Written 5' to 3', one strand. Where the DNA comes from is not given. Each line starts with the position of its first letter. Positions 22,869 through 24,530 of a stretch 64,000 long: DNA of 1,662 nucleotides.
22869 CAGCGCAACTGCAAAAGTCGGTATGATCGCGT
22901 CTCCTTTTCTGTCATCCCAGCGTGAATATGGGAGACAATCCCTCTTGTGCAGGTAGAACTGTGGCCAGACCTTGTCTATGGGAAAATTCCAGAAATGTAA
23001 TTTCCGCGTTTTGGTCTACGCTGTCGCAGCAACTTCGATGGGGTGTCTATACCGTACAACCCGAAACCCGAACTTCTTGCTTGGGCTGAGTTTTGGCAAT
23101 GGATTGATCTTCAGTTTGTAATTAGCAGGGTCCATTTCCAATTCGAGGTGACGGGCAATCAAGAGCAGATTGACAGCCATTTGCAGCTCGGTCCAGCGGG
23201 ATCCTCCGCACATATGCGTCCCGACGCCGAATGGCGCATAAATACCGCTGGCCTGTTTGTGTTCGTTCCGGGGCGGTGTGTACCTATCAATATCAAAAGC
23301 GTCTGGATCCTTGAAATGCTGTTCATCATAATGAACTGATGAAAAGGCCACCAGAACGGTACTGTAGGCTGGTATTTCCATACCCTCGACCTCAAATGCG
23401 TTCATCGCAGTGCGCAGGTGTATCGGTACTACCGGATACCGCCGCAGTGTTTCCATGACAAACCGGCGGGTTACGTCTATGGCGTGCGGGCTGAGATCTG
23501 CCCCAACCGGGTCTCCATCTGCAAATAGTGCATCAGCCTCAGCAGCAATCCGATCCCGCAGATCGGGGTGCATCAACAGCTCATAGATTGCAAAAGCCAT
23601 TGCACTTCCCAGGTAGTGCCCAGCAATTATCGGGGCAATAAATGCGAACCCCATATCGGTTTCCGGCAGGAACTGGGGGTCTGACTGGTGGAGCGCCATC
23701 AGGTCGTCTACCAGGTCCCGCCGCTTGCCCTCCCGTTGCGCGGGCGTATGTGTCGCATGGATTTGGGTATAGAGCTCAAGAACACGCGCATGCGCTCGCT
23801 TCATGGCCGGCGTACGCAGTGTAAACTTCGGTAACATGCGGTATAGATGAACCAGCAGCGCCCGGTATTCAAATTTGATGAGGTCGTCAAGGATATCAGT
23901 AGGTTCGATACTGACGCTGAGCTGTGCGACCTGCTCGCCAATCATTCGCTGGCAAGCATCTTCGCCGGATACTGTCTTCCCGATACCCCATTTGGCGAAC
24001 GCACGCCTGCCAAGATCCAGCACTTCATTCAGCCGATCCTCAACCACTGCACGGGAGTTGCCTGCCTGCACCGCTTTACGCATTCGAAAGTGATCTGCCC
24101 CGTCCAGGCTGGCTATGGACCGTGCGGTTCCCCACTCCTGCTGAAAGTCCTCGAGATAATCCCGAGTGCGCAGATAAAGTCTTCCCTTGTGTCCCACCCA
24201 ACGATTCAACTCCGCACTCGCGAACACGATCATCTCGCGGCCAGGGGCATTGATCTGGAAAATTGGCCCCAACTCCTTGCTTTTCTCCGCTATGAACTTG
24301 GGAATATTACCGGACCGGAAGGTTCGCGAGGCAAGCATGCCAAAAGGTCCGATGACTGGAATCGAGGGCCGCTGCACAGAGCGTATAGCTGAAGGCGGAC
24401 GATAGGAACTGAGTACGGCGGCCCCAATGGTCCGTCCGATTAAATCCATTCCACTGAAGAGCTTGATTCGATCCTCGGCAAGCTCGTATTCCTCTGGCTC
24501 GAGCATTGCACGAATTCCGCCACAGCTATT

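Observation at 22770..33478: Co-oriented island: redoxin, RND pump (OMF-MFP-RND), Rieske oxygenase, GPP34-P450, terminator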

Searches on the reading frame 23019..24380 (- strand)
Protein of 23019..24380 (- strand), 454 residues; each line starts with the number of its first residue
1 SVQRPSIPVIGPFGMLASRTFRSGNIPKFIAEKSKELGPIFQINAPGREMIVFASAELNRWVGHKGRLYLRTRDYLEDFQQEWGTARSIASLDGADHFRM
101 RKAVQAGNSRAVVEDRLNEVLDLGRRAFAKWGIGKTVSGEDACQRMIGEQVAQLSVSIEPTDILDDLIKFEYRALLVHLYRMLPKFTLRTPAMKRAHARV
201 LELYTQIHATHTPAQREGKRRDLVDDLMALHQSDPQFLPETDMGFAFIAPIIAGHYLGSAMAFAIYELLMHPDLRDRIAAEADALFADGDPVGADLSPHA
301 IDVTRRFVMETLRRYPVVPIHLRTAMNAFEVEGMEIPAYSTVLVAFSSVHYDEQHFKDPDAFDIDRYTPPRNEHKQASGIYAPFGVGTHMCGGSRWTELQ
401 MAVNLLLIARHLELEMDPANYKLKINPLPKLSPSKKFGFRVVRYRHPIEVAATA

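Call 68: search_solved_structures(query=window:23019-24365:-, max_evalue=1e-15, show_alignments=2)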
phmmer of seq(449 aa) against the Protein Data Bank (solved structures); distinct sequences matched with E-value up to 1e-15: 25.
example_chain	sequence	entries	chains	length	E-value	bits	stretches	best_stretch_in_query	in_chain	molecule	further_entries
7tef_A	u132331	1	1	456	5.5e-26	94.8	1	175-414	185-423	Cytochrome P450 51B1 Cyp51B1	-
7jj1_A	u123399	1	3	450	1.8e-25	93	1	186-414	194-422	Cytochrome P450 51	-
6mi0_A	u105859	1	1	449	1.8e-25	93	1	186-414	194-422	Cytochrome P450 51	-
6mcw_A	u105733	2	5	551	2.5e-25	92.6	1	186-417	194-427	Cytochrome P450 51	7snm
7f3h_A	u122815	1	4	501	1.3e-19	73.8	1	224-444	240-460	Bifunctional cytochrome P450/NADPH--P450 reductase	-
7f3w_A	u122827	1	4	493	2.3e-19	73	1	223-444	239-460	cytochrome P450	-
1u13_A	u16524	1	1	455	3.1e-19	72.6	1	208-417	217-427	Cytochrome P450 51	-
1x8v_A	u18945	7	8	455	3.1e-19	72.5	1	208-417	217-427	Cytochrome P450 51 | STEROL 14ALPHA-DEMETHYLASE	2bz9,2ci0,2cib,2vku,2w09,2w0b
2w0a_A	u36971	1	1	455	3.1e-19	72.5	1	208-417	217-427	CYTOCHROME P450 51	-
1e9x_A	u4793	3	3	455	3.2e-19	72.5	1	208-416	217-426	CYTOCHROME P450 51-LIKE RV0764C | CYTOCHROME P450 51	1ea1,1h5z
7wzl_A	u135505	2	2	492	6.8e-19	71.4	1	179-410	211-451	Putative cytochrome P450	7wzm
5veu_A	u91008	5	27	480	1.2e-18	70.6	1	231-432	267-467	Cytochrome P450 3A5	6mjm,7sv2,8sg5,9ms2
7lad_A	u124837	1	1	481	1.2e-18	70.6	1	231-432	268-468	Cytochrome P450 3A5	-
5vcd_A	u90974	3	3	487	3e-17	66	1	234-421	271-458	Cytochrome P450 3A4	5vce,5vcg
9yk4_A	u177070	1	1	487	1.1e-16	64.1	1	234-421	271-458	Cytochrome P450 3A4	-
4d6z_A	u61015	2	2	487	1.3e-16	63.9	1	231-410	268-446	CYTOCHROME P450 3A4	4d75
6ma7_A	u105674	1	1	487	1.4e-16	63.7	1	233-410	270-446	Cytochrome P450 3A4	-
4ny4_A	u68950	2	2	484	1.5e-16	63.7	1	234-410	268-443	Cytochrome P450 3A4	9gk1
1w0e_A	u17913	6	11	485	1.5e-16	63.7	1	234-410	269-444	CYTOCHROME P450 3A4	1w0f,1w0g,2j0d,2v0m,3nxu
1tqn_A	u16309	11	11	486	1.5e-16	63.7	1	234-410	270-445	cytochrome P450 3A4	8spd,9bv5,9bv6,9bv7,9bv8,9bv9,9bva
7lxl_A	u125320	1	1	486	1.5e-16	63.7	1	234-410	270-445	Cytochrome P450 3A4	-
3tjs_A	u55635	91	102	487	1.5e-16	63.7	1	234-410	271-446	Cytochrome P450 3A4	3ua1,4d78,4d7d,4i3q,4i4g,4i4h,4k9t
7kvk_A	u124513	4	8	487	2.9e-16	62.8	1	234-410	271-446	Cytochrome P450 3A4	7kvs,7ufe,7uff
8gk3_A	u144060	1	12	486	6.9e-16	61.5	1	235-406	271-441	Cytochrome P450 3A7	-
7mk8_A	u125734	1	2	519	7.8e-16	61.3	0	235-406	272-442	Isoform 2 of Cytochrome P450 3A7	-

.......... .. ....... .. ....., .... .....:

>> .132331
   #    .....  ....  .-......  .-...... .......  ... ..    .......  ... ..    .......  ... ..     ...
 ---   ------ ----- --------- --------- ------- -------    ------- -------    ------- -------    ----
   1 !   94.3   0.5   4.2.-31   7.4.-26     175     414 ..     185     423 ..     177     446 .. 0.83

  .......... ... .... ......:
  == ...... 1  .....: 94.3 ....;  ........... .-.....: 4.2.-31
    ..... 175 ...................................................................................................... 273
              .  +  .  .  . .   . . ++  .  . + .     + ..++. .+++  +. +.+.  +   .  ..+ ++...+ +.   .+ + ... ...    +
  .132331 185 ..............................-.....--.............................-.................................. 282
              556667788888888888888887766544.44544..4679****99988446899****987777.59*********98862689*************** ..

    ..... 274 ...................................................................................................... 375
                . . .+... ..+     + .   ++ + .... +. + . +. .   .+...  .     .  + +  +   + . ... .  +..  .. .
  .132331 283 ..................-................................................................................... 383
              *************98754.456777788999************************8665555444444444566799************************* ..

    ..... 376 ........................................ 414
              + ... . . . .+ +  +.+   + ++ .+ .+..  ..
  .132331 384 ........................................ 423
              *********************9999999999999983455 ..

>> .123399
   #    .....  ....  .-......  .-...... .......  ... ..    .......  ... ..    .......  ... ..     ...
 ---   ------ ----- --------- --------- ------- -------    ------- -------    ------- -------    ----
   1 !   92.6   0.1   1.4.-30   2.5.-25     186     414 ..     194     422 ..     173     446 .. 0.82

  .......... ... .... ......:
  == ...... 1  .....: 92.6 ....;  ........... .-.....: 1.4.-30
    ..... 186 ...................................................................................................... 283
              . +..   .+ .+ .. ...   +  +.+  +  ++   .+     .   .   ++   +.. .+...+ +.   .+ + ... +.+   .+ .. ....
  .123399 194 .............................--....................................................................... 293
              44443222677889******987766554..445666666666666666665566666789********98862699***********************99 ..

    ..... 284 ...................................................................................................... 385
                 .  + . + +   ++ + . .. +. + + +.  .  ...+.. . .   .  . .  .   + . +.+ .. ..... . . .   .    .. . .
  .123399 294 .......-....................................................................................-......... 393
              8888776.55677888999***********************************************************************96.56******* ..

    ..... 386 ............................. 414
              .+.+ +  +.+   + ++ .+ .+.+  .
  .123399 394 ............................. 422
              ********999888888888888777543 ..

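Call 83: search_protein_representatives(protein=window:23019-24380:-)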
Query: 454 residues. Proteins with E-value up to 0.001 (for the whole library): 20306; up to 1e-10: 4382; up to 1e-30: 309. The best 150 are listed.
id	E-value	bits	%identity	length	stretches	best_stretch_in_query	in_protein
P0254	1.2e-185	634.2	75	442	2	14-289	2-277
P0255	4.1e-160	550.0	54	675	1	7-448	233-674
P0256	1.0e-117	410.3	46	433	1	49-453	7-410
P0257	9.4e-114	397.2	77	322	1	50-276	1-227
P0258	1.5e-111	390.0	40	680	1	6-448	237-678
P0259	7.2e-109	381.1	42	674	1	2-448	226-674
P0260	1.3e-102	360.5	39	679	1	6-450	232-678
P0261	5.9e-101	355.1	48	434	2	137-402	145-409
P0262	8.5e-100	351.2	46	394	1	81-445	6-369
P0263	9.6e-100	351.1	40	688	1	8-444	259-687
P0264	1.7e-97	343.7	40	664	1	15-445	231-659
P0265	1.0e-95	337.8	37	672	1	13-446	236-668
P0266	1.2e-93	331.0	42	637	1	6-443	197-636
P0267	2.0e-92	326.9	40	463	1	28-445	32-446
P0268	5.4e-92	325.5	37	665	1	6-446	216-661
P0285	2.6e-75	270.6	33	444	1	14-443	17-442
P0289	6.2e-74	266.0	36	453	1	8-445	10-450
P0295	6.3e-73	262.7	36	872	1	21-446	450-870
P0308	2.2e-68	247.7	32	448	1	7-446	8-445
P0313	1.5e-65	238.4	33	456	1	19-445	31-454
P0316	3.7e-64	233.8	33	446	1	25-443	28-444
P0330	6.1e-59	216.6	32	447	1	7-441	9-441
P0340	1.5e-56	208.8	30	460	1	5-442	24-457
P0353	7.4e-54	199.8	30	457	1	23-448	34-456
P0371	5.4e-51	190.4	31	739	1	7-445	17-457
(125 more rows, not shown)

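Call 84: search_protein_families(library=ncbifam, proteins=[P0285, P0289, P0308, P0313, P0316, P0330, P0340, P0353, P0371, P0295], max_evalue=1e-10)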
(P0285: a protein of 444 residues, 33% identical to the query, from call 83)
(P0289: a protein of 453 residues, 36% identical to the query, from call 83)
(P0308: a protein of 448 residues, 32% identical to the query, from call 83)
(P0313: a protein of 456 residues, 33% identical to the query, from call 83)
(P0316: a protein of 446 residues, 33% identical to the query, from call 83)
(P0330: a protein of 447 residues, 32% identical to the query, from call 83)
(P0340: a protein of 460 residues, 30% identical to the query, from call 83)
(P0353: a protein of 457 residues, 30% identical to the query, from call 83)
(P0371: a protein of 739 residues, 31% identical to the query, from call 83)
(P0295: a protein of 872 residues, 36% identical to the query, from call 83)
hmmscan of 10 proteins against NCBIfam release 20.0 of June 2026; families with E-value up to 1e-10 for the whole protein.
P0285 (444 aa): 5 families
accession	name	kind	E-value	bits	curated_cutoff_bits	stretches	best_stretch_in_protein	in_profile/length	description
NF051859.1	AlbFlvMonOxTrpSyn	equivalog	2.8e-38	131.6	700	1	6-419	17-434/457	bifunctional albaflavenone monooxygenase/terpene synthase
NF050147.1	aminopyruv_ApyO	equivalog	5.5e-35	120.9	525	1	90-430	78-415/444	RiPP biosynthesis cytochrome P450 ApyO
NF045812.1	PentlenOxigase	equivalog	1.4e-31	109.8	800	1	15-443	9-440/444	pentalenene oxygenase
TIGR04538.1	P450_cycloAA_1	subfamily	5.1e-16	58.5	500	1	201-410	175-364/395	cytochrome P450, cyclodipeptide synthase-associated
NF053744.1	FAProxCypCBc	equivalog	1.1e-13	50.6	600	1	23-443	15-415/416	CYP152 family fatty-acid peroxygenase CypC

P0289 (453 aa): 3 families
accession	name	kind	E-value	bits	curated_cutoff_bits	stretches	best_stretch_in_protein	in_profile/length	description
NF050147.1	aminopyruv_ApyO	equivalog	9.2e-34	116.8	525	1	95-448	84-427/444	RiPP biosynthesis cytochrome P450 ApyO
NF045812.1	PentlenOxigase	equivalog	4.7e-31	108.1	800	1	98-450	90-441/444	pentalenene oxygenase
NF051859.1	AlbFlvMonOxTrpSyn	equivalog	1.8e-30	105.9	700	1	5-417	17-427/457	bifunctional albaflavenone monooxygenase/terpene synthase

P0308 (448 aa): 4 families
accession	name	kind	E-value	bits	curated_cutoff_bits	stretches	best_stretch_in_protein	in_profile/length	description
NF051859.1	AlbFlvMonOxTrpSyn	equivalog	9.8e-28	96.9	700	1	8-417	21-433/457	bifunctional albaflavenone monooxygenase/terpene synthase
NF050147.1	aminopyruv_ApyO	equivalog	7e-22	77.7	525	1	38-414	25-396/444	RiPP biosynthesis cytochrome P450 ApyO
NF045812.1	PentlenOxigase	equivalog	1.8e-17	63.3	800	1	15-397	11-395/444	pentalenene oxygenase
TIGR04538.1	P450_cycloAA_1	subfamily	2.6e-14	52.9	500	1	23-412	7-367/395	cytochrome P450, cyclodipeptide synthase-associated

P0313 (456 aa): 3 families
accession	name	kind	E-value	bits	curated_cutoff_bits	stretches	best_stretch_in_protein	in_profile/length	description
NF050147.1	aminopyruv_ApyO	equivalog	1.6e-31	109.5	525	1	97-442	77-417/444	RiPP biosynthesis cytochrome P450 ApyO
NF051859.1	AlbFlvMonOxTrpSyn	equivalog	2.3e-23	82.5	700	1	12-425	15-431/457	bifunctional albaflavenone monooxygenase/terpene synthase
NF045812.1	PentlenOxigase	equivalog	4.2e-21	75.3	800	1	195-454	180-441/444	pentalenene oxygenase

P0316 (446 aa): 3 families
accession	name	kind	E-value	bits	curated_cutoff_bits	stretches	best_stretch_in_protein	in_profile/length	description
NF045812.1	PentlenOxigase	equivalog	1.9e-22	79.7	800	1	186-424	179-419/444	pentalenene oxygenase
NF050147.1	aminopyruv_ApyO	equivalog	2.4e-22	79.2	525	1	94-415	82-394/444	RiPP biosynthesis cytochrome P450 ApyO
NF051859.1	AlbFlvMonOxTrpSyn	equivalog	6.1e-22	77.8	700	1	8-435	19-448/457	bifunctional albaflavenone monooxygenase/terpene synthase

P0330 (447 aa): 4 families
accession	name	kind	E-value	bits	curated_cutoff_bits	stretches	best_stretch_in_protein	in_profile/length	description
NF051859.1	AlbFlvMonOxTrpSyn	equivalog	4.7e-31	107.9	700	1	7-413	20-427/457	bifunctional albaflavenone monooxygenase/terpene synthase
NF045812.1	PentlenOxigase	equivalog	2.1e-30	106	800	1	98-442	90-438/444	pentalenene oxygenase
NF050147.1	aminopyruv_ApyO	equivalog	6.6e-30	104.1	525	1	87-442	76-422/444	RiPP biosynthesis cytochrome P450 ApyO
TIGR04538.1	P450_cycloAA_1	subfamily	2.8e-11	42.9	500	0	294-419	245-373/395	cytochrome P450, cyclodipeptide synthase-associated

P0340 (460 aa): 4 families
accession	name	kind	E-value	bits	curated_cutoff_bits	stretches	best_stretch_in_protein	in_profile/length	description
NF045812.1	PentlenOxigase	equivalog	1.2e-24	87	800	1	222-457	205-438/444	pentalenene oxygenase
NF051859.1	AlbFlvMonOxTrpSyn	equivalog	1.5e-24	86.4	700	1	102-434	94-433/457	bifunctional albaflavenone monooxygenase/terpene synthase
NF050147.1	aminopyruv_ApyO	equivalog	1.9e-24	86.1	525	1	104-449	76-417/444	RiPP biosynthesis cytochrome P450 ApyO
TIGR04538.1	P450_cycloAA_1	subfamily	1.5e-13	50.4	500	1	105-429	66-367/395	cytochrome P450, cyclodipeptide synthase-associated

P0353 (457 aa): 5 families
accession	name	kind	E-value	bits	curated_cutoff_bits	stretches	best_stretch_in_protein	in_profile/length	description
NF051859.1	AlbFlvMonOxTrpSyn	equivalog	3.7e-34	118.1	700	1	12-424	15-431/457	bifunctional albaflavenone monooxygenase/terpene synthase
NF050147.1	aminopyruv_ApyO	equivalog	4.2e-30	104.8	525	1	103-427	83-400/444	RiPP biosynthesis cytochrome P450 ApyO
NF045812.1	PentlenOxigase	equivalog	1.4e-28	99.9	800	1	24-426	10-415/444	pentalenene oxygenase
TIGR04538.1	P450_cycloAA_1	subfamily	1.6e-19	70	500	1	99-420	68-366/395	cytochrome P450, cyclodipeptide synthase-associated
NF041802.1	P450_SolI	exception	2.2e-11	42.9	850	0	208-421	212-396/424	solanimycin biosynthesis cytochrome P450 SolI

P0371 (739 aa): 7 families
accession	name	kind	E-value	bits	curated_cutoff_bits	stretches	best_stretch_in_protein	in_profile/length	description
NF051859.1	AlbFlvMonOxTrpSyn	equivalog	4.2e-35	121.2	700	1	11-428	15-431/457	bifunctional albaflavenone monooxygenase/terpene synthase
NF045812.1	PentlenOxigase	equivalog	1.5e-29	103.1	800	1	21-432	6-417/444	pentalenene oxygenase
NF050147.1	aminopyruv_ApyO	equivalog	2.2e-27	95.8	525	1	101-463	81-431/444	RiPP biosynthesis cytochrome P450 ApyO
NF008732.0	PRK11753.1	equivalog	2e-19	69.9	266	0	482-608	12-132/214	cAMP-activated global transcriptional regulator CRP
NF041163.2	encap_f2b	equivalog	2.8e-17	63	400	0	614-720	85-190/450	family 2B encapsulin nanocompartment shell protein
NF058543.1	ActPatMycb56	equivalog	1.6e-16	60.1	460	0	613-714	8-106/317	acetyltransferase Pat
TIGR04538.1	P450_cycloAA_1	subfamily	3.2e-14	52.6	500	1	97-421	66-363/395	cytochrome P450, cyclodipeptide synthase-associated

P0295 (872 aa): 4 families
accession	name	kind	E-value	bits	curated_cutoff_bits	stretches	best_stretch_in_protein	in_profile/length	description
NF051859.1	AlbFlvMonOxTrpSyn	equivalog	2.3e-29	102.3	700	1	439-838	24-429/457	bifunctional albaflavenone monooxygenase/terpene synthase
NF045812.1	PentlenOxigase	equivalog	8.3e-23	80.9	800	1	613-867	187-439/444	pentalenene oxygenase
NF050147.1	aminopyruv_ApyO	equivalog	2.9e-16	59.1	525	1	686-843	250-400/444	RiPP biosynthesis cytochrome P450 ApyO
TIGR04538.1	P450_cycloAA_1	subfamily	1.5e-11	43.8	500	1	726-834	255-364/395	cytochrome P450, cyclodipeptide synthase-associated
